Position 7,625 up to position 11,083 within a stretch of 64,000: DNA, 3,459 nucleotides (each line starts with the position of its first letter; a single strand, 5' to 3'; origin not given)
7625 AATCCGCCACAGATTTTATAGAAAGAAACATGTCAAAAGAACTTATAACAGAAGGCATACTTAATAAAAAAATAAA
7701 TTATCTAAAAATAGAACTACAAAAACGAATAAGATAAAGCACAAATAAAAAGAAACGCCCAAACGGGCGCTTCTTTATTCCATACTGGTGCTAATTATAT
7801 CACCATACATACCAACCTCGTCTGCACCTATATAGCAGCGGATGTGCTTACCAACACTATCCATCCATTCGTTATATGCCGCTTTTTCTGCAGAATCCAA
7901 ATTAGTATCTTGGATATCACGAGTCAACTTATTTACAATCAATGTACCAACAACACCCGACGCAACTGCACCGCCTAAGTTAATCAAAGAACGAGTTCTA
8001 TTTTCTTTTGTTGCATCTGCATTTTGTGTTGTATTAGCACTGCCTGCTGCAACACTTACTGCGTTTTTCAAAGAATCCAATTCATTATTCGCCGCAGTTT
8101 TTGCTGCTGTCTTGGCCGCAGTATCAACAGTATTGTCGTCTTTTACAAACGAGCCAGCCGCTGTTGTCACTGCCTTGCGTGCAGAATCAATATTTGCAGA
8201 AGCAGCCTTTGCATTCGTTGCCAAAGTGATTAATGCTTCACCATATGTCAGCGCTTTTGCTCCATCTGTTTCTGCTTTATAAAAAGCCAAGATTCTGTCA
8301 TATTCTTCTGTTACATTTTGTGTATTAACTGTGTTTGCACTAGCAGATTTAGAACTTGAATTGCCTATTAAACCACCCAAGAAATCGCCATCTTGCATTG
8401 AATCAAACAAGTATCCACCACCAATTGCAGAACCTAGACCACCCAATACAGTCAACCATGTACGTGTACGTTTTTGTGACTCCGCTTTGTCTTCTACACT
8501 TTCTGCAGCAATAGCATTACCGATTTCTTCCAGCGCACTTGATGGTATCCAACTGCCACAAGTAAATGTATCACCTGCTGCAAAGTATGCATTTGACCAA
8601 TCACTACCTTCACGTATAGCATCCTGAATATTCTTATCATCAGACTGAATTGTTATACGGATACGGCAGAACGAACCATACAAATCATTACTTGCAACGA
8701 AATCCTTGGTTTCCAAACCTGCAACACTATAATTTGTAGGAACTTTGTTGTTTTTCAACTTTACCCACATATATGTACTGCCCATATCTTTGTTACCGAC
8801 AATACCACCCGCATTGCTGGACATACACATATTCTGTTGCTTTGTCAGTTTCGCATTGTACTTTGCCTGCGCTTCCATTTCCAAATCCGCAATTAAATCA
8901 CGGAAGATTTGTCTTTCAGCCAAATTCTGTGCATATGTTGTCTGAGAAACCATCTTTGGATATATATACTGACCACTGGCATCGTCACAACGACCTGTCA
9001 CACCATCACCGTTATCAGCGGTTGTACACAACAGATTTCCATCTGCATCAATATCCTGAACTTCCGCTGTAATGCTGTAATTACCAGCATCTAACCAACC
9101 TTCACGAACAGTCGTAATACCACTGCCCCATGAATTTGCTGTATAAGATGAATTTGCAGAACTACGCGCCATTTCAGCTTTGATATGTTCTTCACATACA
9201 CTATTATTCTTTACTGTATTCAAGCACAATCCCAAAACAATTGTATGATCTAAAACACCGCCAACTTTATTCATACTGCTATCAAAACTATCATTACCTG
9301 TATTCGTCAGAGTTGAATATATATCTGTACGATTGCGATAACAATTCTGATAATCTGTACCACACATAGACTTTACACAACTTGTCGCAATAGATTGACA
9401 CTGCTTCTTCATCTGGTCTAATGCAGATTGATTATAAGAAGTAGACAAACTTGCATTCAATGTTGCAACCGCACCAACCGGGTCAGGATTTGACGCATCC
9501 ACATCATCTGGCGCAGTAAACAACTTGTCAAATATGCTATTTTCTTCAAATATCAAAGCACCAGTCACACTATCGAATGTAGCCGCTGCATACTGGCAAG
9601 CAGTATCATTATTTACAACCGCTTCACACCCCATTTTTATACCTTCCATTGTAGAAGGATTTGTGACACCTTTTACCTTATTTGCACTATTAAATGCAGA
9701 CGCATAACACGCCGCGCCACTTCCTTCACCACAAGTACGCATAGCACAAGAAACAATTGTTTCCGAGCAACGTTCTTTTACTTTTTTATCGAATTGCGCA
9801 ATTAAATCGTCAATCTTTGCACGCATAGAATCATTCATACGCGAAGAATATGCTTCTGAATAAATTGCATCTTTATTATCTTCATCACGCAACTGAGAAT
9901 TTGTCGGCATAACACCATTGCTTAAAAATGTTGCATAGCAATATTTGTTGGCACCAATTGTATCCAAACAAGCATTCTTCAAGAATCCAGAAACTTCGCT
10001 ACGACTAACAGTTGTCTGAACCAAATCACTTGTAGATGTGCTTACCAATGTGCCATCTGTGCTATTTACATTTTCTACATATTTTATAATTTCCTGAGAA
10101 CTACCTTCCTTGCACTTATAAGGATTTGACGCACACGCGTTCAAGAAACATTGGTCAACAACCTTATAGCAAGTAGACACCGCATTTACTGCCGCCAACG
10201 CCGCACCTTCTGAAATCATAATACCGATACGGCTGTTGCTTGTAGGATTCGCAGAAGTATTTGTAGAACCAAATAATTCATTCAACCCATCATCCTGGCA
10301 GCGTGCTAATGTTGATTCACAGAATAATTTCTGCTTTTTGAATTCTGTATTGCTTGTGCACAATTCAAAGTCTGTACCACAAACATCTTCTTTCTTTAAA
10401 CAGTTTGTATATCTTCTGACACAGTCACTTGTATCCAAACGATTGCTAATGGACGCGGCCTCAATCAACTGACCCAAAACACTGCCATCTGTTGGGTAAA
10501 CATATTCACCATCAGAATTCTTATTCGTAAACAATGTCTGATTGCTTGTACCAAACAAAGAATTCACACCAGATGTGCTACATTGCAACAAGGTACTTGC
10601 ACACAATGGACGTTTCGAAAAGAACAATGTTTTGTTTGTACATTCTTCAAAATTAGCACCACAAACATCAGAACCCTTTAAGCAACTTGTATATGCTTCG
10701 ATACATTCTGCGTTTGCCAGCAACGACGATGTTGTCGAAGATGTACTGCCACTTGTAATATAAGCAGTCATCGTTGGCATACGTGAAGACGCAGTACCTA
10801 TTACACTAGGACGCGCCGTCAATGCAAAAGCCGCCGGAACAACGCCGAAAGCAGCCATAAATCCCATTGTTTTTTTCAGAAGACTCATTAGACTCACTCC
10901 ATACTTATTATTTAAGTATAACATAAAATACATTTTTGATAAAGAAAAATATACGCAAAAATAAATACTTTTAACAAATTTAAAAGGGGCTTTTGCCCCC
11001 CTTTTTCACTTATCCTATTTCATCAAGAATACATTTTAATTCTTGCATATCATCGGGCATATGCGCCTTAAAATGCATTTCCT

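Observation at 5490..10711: Shared 6-Cys module in the 728-aa and 1052-aa proteins, tandemly duplicated in the latter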

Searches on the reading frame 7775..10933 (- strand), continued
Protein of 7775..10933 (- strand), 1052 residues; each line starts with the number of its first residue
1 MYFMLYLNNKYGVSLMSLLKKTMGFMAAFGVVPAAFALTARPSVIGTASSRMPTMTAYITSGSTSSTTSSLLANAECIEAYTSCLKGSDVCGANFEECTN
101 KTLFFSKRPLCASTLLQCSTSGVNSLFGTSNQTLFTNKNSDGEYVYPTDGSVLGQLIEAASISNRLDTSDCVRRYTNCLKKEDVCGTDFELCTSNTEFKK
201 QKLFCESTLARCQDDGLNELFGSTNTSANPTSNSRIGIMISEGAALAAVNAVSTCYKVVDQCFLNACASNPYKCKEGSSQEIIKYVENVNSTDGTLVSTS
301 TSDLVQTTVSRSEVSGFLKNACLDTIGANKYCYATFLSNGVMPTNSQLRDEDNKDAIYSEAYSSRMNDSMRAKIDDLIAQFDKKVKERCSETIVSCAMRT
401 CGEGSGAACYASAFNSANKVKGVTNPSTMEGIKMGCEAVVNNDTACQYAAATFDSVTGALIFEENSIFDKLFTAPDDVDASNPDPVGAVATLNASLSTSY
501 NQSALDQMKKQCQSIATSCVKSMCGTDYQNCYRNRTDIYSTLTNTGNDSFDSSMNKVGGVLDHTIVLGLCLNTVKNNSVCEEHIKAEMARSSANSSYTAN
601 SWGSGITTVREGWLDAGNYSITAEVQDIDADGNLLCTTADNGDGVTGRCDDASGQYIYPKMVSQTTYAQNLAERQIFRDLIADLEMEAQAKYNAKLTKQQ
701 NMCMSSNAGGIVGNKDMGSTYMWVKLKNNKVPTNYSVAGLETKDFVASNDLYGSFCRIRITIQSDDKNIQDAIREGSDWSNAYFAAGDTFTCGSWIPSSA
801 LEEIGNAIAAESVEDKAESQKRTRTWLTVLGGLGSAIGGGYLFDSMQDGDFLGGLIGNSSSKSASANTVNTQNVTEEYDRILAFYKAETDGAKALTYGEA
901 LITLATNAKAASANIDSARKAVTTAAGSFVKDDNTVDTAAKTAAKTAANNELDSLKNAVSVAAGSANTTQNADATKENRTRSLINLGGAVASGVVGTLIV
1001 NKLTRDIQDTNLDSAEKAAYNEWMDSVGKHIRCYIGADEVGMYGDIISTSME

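Call 59: list_cluster_members(proteins=[P0329, P0343, P0346, P0347, P0355, P0360, P0399, P0408, P0409, P0415])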
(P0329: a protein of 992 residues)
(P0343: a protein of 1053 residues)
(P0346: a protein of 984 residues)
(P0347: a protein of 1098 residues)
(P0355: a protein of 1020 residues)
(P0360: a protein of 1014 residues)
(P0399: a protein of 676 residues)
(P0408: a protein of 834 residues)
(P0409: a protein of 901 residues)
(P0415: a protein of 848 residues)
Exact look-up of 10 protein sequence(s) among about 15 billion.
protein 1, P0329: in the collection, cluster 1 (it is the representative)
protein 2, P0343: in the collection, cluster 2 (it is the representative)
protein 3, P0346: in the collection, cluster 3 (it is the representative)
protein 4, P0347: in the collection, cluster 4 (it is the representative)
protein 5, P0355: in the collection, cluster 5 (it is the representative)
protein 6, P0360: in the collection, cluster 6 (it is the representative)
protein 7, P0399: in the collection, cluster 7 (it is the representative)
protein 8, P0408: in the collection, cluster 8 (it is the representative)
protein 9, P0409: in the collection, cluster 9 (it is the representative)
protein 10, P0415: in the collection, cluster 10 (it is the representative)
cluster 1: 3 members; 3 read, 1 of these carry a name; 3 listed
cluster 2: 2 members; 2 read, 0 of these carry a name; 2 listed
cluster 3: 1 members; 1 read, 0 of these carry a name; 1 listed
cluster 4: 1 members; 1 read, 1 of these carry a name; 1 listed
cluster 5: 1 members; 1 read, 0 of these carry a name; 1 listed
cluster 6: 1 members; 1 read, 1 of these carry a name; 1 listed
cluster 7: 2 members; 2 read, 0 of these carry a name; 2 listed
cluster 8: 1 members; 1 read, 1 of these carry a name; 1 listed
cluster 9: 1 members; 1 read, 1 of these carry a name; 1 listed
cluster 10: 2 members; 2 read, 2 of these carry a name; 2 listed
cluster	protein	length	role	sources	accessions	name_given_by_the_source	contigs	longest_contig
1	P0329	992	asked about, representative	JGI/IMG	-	-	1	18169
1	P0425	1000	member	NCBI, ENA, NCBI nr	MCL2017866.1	MAG: hypothetical protein FWG80_03805 [Alphaproteobacteria bacterium] | hypothetical protein [Alphaproteobacteria bacterium]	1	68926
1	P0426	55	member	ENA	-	-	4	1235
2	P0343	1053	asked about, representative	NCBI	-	-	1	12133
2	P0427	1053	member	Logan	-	-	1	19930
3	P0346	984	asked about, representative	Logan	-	-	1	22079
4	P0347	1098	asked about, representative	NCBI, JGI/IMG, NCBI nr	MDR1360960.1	MAG: hypothetical protein LBJ18_01465 [Rickettsiales bacterium] | hypothetical protein | hypothetical protein [Rickettsiales bacterium]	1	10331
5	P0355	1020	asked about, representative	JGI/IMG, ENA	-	-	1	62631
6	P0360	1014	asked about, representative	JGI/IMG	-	hypothetical protein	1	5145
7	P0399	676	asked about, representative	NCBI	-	-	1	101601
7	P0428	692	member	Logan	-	-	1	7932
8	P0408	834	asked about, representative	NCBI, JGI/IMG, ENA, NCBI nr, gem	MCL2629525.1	MAG: hypothetical protein FWD33_02445 [Alphaproteobacteria bacterium] | hypothetical protein [Alphaproteobacteria bacterium]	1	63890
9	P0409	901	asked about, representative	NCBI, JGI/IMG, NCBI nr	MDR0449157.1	MAG: hypothetical protein LBG89_01700 [Rickettsiales bacterium] | hypothetical protein | hypothetical protein [Rickettsiales bacterium]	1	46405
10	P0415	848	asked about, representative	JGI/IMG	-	hypothetical protein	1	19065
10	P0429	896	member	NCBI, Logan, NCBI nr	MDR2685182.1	MAG: hypothetical protein LBB23_00210 [Rickettsiales bacterium] | hypothetical protein [Rickettsiales bacterium]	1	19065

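Call 62: search_solved_structures(query=A1, max_evalue=10)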
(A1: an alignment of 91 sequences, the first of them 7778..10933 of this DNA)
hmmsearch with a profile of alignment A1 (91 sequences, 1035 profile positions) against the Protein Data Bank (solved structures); distinct sequences matched with E-value up to 10: 16.
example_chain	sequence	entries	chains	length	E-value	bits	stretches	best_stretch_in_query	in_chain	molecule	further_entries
9ivk_A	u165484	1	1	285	0.0038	18.6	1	861-1008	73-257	HBC599 membrane protein binder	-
29vf_O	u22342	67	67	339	0.0088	17.4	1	825-902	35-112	TATA-box-binding protein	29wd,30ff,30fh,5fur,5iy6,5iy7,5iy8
6yej_A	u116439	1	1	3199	0.027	15.8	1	865-933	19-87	Huntingtin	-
6gy8_A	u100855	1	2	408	0.073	14.4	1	859-1010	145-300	XaxA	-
6gy6_A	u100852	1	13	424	0.079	14.2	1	859-1010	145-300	XaxA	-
6ek7_A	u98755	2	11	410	0.091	14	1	868-1010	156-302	YaxA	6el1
9jc1_B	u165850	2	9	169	0.2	12.9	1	844-968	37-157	ATP synthase subunit b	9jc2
6n2y_b1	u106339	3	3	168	0.21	12.8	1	845-968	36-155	ATP synthase subunit b | Bacillus PS3 ATP synthase subunit b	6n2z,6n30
6n2d_b2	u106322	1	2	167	0.23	12.7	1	845-968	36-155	ATP synthase subunit b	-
9jc1_A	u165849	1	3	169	0.85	10.8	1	845-946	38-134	ATP synthase subunit b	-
6n2y_b2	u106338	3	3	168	0.95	10.7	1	845-946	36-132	ATP synthase subunit b | Bacillus PS3 ATP synthase subunit b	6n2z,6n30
8fbk_A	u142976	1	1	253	1.4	10.1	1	848-993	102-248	KWOCA_65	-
5y5x_I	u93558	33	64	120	2.6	9.2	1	816-927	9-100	V-type ATP synthase, subunit (VAPC-THERM) | V-type ATP synthase subunit G | V-type ATP synthase, subunit G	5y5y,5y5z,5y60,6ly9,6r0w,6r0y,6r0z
13bv_D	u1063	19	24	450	3.6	8.8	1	844-964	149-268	Beclin-1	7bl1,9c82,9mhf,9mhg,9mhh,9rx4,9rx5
7wu7_4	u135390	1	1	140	4.2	8.5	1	862-954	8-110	Prefoldin subunit 4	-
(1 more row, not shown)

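Call 72: search_dna_similar(query=window:7778-10933:-, collection=plasmids, mode=protein, max_evalue=0.01, max_rows=10)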
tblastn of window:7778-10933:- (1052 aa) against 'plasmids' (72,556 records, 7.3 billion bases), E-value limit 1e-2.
No match.

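Call 82: fold_search(model_id=the predicted structure, library=viral)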
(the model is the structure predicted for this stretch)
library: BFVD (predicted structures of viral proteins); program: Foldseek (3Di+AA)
matches with E <= 10: 118; with E <= 0.001: 0
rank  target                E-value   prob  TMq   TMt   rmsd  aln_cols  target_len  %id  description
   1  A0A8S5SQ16            2.9e-02  0.11  0.07  0.05  39.0      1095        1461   10  Uncharacterized protein [Siphoviridae sp. ctqSm5]
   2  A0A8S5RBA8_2          1.0e-01  0.12  0.07  0.08  43.1       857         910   10  Chromosome segregation ATPase [virus sp. ctmTa7]
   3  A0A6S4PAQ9            1.3e-01  0.08  0.06  0.08  42.9       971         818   11  Uncharacterized protein [uncultured phage_MedDCM-OCT-S37-C6]
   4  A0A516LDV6            2.8e-01  0.07  0.08  0.09  34.3       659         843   11  (no name in the UniProt tables at hand)
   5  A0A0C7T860            4.6e-01  0.02  0.05  0.05  35.6      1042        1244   11  BOLF1 [Epstein-Barr virus (strain GD1)]
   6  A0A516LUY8            5.9e-01  0.09  0.08  0.12  35.6       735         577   10  (no name in the UniProt tables at hand)
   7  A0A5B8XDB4            7.6e-01  0.04  0.08  0.07  28.2       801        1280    9  CP2475L [African swine fever virus]
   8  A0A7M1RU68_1          7.6e-01  0.03  0.08  0.07  44.2      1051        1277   13  NTF2 domain-containing protein [uncultured phage cr272_1]
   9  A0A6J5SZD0            9.1e-01  0.04  0.06  0.10  31.4       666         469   11  Uncharacterized protein [uncultured Caudovirales phage]
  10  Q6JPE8                9.1e-01  0.04  0.08  0.10  45.7       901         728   14  Uncharacterized protein [Neodiprion lecontei nucleopolyhedrovirus (strain Canada)]
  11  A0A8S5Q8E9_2          9.5e-01  0.07  0.09  0.08  35.0       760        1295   10  Minor tail protein [Siphoviridae sp. ctdVv30]
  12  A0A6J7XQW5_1          1.0e+00  0.03  0.08  0.08  35.1      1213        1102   10  Large polyvalent protein associated domain-containing protein [uncultured Caudovirales phage]
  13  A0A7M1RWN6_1          1.2e+00  0.04  0.08  0.08  35.7       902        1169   10  Uncharacterized protein [uncultured phage cr8_1]
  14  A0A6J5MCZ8            1.2e+00  0.04  0.06  0.09  32.3       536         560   13  Uncharacterized protein [uncultured Caudovirales phage]
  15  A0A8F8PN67            1.4e+00  0.08  0.05  0.11  25.0       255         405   14  Transmembrane protein [Clandestinovirus]
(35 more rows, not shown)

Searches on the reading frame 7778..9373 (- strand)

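Call 19: search_protein_families(library=pfam, proteins=[window:7778-9373:-], max_evalue=10)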
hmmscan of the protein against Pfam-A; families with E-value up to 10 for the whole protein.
window:7778-9373:- (532 aa): 1 family
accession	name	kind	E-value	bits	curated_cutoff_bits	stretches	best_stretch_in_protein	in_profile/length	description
PF02237.23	BPL_C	-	0.19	12.1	21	1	97-120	11-34/48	Biotin protein ligase C terminal domain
